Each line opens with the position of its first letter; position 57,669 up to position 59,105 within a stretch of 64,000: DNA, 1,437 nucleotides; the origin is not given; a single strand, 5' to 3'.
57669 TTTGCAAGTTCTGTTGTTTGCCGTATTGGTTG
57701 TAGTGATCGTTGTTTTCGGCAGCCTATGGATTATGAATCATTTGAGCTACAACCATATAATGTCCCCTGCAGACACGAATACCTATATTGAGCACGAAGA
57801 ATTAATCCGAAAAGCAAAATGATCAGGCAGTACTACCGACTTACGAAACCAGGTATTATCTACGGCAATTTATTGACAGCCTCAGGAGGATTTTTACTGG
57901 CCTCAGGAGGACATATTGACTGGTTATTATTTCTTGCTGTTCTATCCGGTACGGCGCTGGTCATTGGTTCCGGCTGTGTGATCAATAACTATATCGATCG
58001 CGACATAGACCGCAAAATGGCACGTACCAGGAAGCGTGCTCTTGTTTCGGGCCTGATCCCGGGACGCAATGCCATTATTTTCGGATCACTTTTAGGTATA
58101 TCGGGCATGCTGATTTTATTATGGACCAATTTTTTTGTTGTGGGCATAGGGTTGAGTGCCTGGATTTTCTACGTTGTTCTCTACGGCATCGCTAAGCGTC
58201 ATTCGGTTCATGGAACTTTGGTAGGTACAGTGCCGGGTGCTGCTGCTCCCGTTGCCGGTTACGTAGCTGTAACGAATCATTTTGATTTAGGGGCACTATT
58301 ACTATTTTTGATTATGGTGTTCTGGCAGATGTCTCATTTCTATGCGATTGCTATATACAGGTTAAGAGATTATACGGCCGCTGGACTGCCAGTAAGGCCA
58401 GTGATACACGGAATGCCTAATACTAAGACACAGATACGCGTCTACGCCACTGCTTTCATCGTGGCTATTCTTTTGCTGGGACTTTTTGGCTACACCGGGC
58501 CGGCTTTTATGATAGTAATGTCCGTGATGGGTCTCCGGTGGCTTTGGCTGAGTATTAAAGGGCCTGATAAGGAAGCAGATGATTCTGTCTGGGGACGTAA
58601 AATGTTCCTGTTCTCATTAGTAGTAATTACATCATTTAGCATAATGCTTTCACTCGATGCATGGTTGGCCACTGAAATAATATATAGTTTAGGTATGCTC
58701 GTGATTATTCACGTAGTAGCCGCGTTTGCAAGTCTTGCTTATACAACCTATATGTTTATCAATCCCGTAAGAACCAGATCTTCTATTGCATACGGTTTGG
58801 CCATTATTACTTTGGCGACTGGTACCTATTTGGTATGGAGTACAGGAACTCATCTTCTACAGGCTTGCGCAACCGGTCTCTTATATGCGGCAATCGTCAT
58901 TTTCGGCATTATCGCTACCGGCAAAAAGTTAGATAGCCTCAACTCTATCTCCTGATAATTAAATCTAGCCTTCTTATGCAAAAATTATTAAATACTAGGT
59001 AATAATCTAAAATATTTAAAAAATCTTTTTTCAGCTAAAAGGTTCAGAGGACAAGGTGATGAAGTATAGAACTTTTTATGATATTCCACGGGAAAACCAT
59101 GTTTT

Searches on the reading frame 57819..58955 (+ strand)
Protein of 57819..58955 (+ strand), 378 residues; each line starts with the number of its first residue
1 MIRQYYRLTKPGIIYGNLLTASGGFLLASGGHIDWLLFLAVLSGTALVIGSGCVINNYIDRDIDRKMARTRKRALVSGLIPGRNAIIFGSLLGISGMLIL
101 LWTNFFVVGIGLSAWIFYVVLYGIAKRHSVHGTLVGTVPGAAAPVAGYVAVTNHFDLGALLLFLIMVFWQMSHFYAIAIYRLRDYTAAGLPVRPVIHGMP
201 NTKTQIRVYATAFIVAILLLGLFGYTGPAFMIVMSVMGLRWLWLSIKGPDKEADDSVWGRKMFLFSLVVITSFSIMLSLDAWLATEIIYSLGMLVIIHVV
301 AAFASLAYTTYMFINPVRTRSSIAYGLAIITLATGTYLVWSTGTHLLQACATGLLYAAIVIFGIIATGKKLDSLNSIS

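Call 73: search_protein_families(library=pfam, proteins=[window:57819-58955:+], max_evalue=0.00001)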
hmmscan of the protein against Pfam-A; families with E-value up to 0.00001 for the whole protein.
window:57819-58955:+ (378 aa): 1 family
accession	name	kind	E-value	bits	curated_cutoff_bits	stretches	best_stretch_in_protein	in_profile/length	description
PF01040.23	UbiA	-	9.9e-59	199.1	34.2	1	18-267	2-250/250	UbiA prenyltransferase family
